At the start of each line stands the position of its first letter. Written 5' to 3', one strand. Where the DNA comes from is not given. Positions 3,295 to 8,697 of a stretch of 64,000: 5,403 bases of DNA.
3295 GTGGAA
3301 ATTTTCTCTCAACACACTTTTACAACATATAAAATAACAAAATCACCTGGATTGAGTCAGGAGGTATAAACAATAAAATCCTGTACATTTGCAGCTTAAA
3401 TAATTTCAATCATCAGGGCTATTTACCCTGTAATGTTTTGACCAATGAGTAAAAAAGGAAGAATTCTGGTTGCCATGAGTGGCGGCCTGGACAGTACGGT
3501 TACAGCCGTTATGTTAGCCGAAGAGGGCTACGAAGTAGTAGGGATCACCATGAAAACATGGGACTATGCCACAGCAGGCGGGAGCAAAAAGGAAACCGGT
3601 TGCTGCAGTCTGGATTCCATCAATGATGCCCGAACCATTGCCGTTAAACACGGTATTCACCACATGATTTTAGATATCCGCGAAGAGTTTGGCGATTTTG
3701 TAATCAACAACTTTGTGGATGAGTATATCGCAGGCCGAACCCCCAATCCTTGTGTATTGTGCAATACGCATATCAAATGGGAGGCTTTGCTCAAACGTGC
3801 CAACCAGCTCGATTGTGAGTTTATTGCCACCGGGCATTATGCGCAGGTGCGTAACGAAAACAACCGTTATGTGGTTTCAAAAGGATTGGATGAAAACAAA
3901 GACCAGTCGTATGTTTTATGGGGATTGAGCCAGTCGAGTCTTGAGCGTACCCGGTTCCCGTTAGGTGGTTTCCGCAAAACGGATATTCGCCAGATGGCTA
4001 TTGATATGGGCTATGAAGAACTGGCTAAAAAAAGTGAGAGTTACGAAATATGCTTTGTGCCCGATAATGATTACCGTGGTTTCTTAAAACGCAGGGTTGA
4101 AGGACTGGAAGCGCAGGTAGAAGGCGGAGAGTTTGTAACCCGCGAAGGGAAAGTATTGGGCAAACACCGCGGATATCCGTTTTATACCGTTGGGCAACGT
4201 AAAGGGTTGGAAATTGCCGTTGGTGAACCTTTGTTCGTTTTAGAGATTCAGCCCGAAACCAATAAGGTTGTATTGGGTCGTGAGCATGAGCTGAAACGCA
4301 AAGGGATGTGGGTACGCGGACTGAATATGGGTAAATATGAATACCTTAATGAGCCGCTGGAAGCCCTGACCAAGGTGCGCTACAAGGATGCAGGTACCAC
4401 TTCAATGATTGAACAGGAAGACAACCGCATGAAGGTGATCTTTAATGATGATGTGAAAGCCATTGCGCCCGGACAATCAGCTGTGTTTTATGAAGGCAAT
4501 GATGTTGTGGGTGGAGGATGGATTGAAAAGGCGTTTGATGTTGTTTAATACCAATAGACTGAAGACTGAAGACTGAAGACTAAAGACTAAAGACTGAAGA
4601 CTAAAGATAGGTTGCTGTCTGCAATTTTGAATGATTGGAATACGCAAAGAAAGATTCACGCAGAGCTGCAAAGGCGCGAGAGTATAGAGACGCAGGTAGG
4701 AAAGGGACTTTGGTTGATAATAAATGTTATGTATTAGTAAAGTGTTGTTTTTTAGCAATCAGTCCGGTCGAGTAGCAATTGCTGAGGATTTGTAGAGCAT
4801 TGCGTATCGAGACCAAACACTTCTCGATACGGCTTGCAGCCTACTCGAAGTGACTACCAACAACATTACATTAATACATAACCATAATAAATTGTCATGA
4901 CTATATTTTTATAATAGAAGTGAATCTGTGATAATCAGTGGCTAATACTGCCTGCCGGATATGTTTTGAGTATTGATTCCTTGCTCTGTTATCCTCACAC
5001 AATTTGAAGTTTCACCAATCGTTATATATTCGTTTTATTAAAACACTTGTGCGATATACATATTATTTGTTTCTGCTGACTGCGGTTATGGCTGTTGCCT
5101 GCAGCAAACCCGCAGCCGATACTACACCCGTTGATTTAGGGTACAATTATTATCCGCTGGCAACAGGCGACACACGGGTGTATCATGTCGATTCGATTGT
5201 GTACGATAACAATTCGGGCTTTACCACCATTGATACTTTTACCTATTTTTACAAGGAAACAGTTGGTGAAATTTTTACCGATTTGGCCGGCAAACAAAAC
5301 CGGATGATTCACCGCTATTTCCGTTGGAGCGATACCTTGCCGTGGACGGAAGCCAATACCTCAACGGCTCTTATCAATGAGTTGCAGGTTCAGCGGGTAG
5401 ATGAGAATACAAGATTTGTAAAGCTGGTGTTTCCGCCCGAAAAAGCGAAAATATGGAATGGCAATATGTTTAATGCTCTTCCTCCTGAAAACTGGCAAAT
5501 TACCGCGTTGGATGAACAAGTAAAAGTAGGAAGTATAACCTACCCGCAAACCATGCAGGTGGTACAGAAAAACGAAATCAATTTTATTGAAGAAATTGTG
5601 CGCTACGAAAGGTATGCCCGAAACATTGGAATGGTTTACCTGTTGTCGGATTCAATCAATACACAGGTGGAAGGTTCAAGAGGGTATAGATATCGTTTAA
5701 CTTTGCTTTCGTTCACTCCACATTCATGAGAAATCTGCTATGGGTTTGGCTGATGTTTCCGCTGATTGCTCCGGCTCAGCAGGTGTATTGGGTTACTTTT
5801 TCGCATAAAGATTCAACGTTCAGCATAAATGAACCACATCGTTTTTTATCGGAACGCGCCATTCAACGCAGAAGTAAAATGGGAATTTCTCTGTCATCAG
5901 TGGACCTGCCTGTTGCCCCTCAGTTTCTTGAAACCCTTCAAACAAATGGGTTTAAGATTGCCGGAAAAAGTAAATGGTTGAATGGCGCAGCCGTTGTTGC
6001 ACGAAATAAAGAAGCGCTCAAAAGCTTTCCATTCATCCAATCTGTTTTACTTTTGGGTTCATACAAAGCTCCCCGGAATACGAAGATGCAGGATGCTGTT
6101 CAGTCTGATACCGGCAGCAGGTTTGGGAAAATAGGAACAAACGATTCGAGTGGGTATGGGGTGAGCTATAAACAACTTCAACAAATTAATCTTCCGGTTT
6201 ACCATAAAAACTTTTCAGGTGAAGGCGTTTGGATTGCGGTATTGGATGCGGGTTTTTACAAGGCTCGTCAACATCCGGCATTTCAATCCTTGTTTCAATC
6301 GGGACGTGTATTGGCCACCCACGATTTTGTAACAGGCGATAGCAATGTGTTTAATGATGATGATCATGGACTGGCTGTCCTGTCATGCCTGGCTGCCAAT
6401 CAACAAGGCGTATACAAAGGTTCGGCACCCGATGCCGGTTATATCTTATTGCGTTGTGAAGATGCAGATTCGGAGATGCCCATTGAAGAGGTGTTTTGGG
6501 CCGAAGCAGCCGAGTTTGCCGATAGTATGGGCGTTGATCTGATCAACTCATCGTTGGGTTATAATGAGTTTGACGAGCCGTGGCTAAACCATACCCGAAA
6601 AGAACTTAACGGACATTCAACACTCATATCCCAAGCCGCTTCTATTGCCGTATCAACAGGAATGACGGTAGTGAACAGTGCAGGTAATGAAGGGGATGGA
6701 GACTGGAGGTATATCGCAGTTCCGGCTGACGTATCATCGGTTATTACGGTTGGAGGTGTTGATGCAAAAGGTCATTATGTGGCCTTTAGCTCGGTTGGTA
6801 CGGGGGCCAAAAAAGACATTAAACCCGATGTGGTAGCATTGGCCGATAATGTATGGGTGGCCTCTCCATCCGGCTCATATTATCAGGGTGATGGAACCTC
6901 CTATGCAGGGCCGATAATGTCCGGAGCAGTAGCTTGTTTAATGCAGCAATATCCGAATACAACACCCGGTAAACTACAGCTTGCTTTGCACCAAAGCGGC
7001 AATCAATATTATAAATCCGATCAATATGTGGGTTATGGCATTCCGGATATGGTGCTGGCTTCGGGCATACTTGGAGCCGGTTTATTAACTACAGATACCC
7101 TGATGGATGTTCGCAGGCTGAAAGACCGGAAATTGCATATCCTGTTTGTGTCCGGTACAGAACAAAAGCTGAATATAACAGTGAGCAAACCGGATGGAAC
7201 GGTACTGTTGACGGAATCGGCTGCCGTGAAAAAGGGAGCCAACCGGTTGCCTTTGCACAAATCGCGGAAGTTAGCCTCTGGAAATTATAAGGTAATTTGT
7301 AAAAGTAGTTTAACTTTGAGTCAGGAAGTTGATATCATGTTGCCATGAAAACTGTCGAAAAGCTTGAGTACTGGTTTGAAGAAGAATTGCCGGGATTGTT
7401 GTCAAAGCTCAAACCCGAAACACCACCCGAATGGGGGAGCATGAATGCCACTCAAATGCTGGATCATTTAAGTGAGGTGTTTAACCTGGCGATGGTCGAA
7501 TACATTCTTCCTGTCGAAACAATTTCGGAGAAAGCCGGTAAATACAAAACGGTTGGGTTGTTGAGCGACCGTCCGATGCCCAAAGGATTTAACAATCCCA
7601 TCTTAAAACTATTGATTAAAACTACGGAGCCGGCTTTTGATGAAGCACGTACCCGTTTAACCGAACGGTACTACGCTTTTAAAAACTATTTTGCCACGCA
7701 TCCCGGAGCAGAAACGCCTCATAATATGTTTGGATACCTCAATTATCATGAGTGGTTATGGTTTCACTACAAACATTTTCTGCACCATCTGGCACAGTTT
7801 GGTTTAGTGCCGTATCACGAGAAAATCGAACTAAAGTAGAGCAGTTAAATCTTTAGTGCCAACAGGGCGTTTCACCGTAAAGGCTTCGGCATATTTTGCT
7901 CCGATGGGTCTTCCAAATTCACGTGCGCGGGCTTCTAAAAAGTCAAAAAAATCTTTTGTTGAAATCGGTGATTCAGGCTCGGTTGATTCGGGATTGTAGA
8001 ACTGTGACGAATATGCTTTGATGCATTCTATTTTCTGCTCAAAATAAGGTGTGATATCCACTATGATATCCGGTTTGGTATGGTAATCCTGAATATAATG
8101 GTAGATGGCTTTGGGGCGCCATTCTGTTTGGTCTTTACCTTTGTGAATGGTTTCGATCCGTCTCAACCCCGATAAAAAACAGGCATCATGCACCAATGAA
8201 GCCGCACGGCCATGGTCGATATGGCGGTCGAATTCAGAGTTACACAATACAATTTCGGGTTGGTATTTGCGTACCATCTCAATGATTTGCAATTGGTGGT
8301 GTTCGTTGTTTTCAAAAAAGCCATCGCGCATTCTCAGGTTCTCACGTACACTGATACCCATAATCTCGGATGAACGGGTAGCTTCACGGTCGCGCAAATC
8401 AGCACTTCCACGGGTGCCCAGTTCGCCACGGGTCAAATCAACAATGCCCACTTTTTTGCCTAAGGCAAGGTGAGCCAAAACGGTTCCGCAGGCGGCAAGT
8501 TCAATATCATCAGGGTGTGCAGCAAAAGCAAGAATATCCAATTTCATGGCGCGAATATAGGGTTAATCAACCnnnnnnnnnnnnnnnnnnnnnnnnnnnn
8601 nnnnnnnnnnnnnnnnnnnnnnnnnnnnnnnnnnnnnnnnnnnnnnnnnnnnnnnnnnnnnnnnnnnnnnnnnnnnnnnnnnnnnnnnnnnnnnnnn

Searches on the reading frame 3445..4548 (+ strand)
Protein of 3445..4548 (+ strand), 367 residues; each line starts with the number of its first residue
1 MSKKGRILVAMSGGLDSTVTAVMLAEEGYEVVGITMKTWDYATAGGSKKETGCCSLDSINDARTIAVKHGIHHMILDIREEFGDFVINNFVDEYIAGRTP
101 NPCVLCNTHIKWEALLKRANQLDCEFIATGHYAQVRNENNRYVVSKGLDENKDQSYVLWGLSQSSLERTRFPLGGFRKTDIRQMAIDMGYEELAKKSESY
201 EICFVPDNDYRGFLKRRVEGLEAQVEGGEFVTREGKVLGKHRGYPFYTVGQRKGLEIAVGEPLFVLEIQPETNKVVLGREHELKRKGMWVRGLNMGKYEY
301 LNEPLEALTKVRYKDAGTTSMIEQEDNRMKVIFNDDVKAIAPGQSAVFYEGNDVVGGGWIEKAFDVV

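Call 28: find_encoding_contigs(protein=window:3445-4548:+, flank=3000, max_places=10)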
Protein window:3445-4548:+ (367 aa): 1 contig read that carries it; 1 place shown.
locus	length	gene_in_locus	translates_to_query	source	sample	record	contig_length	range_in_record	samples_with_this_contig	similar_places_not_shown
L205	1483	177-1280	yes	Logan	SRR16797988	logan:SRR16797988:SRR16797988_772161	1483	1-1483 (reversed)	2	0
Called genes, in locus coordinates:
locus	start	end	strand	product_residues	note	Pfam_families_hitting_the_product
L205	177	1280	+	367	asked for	PF03054:tRNA_Me_trans, PF20259:tRNA_Me_trans_M, PF20258:tRNA_Me_trans_C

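Call 31: search_protein_families(library=pfam, proteins=[window:3445-4548:+], max_evalue=0.00001)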
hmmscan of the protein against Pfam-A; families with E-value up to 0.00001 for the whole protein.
window:3445-4548:+ (367 aa): 3 families
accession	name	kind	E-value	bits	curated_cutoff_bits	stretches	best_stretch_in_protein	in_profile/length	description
PF03054.22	tRNA_Me_trans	-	7.1e-67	225.4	20.6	1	6-206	2-201/202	tRNA methyl transferase HUP domain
PF20259.3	tRNA_Me_trans_M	-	5.5e-18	64.7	27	1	224-279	9-66/66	tRNA methyl transferase PRC-barrel domain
PF20258.4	tRNA_Me_trans_C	-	2.4e-15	57.1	20.6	1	302-360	18-77/77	Aminomethyltransferase beta-barrel domain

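Call 37: find_homologous_proteins(query=window:3445-4545:+, max_evalue=1e-50)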
Query window:3445-4545:+ (367 aa): 8000 proteins with E <= 1e-50 among 8000 candidates; the best 120 are listed.
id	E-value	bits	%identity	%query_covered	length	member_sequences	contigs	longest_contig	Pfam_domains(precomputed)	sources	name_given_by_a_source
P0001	4.8e-236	801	93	100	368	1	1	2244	PF20259.4,PF03054.23,PF20258.5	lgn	-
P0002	2.4e-228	776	91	100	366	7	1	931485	PF20259.4,PF03054.23,PF06508.20,PF20258.5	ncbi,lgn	-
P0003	7.0e-228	774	91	100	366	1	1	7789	PF20259.4,PF03054.23,PF20258.5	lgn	-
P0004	9.8e-228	774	91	100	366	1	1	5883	PF20259.4,PF03054.23,PF20258.5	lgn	-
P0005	2.9e-227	772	91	100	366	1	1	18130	PF20259.4,PF03054.23,PF20258.5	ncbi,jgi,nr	ncbi:MAG: tRNA 2-thiouridine(34) synthase MnmA [Bacteroidia bacterium]|jgi:tRNA-specific 2-thiouridy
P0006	6.4e-227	771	90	100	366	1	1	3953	PF20259.4,PF03054.23,PF20258.5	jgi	jgi:tRNA-uridine 2-sulfurtransferase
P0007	9.0e-225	764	90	100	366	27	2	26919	PF20259.4,PF03054.23,PF20258.5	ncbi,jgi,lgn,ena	jgi:tRNA-specific 2-thiouridylase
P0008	1.2e-224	763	90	100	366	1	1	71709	PF20259.4,PF03054.23,PF20258.5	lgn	-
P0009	7.4e-221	751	89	100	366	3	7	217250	PF20259.4,PF03054.23,PF06508.20,PF20258.5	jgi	jgi:tRNA-uridine 2-sulfurtransferase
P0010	4.6e-220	748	88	100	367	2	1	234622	PF20259.4,PF03054.23,PF20258.5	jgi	jgi:tRNA-specific 2-thiouridylase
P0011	6.3e-220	748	86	100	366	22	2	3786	PF20259.4,PF03054.23,PF20258.5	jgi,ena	jgi:tRNA-specific 2-thiouridylase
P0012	1.5e-219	747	86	100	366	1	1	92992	PF20259.4,PF03054.23,PF20258.5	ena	-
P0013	7.2e-219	744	87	100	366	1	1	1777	PF20259.4,PF03054.23,PF06508.20,PF20258.5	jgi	jgi:tRNA-specific 2-thiouridylase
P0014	3.6e-218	742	86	100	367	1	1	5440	PF20259.4,PF03054.23,PF20258.5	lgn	-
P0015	4.2e-218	742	86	100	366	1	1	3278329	PF20259.4,PF03054.23,PF20258.5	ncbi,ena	-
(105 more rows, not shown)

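Call 38: find_encoding_contigs(protein=P0002, flank=10000, max_places=3)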
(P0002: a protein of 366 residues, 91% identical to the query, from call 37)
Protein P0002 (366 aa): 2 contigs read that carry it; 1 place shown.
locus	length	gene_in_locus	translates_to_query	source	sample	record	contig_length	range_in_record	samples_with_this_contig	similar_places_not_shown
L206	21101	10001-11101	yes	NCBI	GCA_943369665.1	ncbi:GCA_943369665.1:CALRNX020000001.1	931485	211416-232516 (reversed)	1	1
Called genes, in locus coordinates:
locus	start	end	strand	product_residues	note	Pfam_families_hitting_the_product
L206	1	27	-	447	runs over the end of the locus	PF00364:Biotin_lipoyl (faint)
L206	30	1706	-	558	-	-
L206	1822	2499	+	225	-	PF00440:TetR_N (weak)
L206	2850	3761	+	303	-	PF01904:DUF72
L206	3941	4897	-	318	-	PF03572:Peptidase_S41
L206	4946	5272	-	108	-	PF00903:Glyoxalase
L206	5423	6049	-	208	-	PF01810:LysE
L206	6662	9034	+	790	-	PF11999:Ice_binding, PF19081:Ig_7 (faint), PF18962:Por_Secre_tail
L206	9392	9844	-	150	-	-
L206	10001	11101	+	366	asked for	PF03054:tRNA_Me_trans, PF06508:QueC (faint), PF20259:tRNA_Me_trans_M, PF20258:tRNA_Me_trans_C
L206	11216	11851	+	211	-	-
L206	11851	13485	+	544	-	PF00082:Peptidase_S8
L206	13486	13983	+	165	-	-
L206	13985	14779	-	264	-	PF02585:PIG-L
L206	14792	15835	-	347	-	PF00970:FAD_binding_6, PF08030:NAD_binding_6 (weak), PF00175:NAD_binding_1, PF00111:Fer2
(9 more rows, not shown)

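Call 39: find_encoding_contigs(protein=P0001, flank=10000, max_places=3)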
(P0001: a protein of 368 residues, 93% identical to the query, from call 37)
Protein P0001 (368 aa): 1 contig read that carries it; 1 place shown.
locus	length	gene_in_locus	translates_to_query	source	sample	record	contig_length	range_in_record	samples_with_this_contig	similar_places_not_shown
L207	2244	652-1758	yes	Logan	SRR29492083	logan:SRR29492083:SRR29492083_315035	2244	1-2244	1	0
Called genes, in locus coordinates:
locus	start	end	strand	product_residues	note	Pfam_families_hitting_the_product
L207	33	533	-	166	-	-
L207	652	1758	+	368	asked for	PF03054:tRNA_Me_trans, PF20259:tRNA_Me_trans_M, PF20258:tRNA_Me_trans_C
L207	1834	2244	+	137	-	?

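Call 40: find_encoding_contigs(protein=P0008, flank=10000, max_places=3)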
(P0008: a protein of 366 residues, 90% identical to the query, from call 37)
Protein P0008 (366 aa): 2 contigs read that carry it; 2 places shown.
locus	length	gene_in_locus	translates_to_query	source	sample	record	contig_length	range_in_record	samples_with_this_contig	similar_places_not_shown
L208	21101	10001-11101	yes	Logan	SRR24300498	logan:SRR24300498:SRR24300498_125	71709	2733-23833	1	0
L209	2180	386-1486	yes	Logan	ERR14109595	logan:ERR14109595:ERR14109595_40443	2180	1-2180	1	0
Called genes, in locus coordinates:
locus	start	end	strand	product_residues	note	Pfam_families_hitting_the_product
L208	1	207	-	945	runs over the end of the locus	PF00005:ABC_tran (faint), PF02463:SMC_N (weak), PF03193:RsgA_GTPase (faint), PF13191:AAA_16 (faint), PF13401:AAA_22 (faint), PF13476:AAA_23 (faint), PF17760:UvrA_inter, PF17755:UvrA_DNA-bind, +5 more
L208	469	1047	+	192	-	PF04542:Sigma70_r2, PF08281:Sigma70_r4_2, PF04545:Sigma70_r4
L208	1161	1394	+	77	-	-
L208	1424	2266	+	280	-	PF00753:Lactamase_B, PF23023:Anti-Pycsar_Apyc1 (weak)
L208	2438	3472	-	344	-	PF00291:PALP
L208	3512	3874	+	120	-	PF01219:DAGK_prokar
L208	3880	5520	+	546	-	PF03572:Peptidase_S41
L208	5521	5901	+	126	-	PF08378:NERD (weak), PF02021:UPF0102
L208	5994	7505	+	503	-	PF00158:Sigma54_activat (faint), PF01078:Mg_chelatase (faint), PF07728:AAA_5 (faint)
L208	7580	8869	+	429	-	PF08245:Mur_ligase_M, PF02875:Mur_ligase_C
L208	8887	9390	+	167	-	-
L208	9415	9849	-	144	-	-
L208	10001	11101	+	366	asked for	PF03054:tRNA_Me_trans, PF20259:tRNA_Me_trans_M, PF20258:tRNA_Me_trans_C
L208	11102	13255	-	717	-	PF10459:Peptidase_S46, PF00089:Trypsin (faint), PF13365:Trypsin_2 (faint)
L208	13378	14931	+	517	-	PF18962:Por_Secre_tail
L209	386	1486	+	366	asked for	PF03054:tRNA_Me_trans, PF20259:tRNA_Me_trans_M, PF20258:tRNA_Me_trans_C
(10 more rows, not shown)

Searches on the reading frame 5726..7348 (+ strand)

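Call 31: search_protein_families(library=pfam, proteins=[window:5726-7348:+], max_evalue=0.00001)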
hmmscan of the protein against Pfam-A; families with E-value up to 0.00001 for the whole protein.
window:5726-7348:+ (540 aa): 1 family
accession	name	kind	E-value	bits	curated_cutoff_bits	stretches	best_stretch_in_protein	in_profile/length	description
PF00082.27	Peptidase_S8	-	1.9e-32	113.2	21.8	1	165-438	1-288/288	Subtilase family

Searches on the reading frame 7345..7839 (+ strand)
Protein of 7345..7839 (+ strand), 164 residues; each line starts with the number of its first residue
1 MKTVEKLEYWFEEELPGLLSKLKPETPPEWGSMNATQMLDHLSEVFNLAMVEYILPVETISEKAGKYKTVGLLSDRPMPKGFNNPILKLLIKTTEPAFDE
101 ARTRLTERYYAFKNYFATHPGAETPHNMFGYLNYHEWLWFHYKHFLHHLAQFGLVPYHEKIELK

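Call 31: search_protein_families(library=pfam, proteins=[window:7345-7839:+], max_evalue=0.00001)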
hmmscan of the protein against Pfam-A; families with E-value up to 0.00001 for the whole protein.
window:7345-7839:+ (164 aa): 1 family
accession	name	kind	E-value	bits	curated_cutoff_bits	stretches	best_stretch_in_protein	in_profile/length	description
PF07606.16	DUF1569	-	1.4e-06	28.9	21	1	30-152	30-149/152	Protein of unknown function (DUF1569)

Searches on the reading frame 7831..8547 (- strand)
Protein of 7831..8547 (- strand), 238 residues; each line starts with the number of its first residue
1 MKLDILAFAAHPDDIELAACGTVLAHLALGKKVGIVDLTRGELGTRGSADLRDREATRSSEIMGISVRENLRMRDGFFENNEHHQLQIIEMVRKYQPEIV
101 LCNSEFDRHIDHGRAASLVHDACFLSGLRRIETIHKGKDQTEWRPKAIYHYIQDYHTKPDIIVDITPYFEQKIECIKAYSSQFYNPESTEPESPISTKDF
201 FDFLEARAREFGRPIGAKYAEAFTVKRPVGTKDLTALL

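Call 31: search_protein_families(library=pfam, proteins=[window:7831-8547:-], max_evalue=0.00001)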
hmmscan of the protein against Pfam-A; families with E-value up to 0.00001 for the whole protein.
window:7831-8547:- (238 aa): 1 family
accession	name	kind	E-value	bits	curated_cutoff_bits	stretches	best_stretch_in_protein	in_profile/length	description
PF02585.22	PIG-L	-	8.2e-21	75.3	28.2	1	6-122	1-128/129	GlcNAc-PI de-N-acetylase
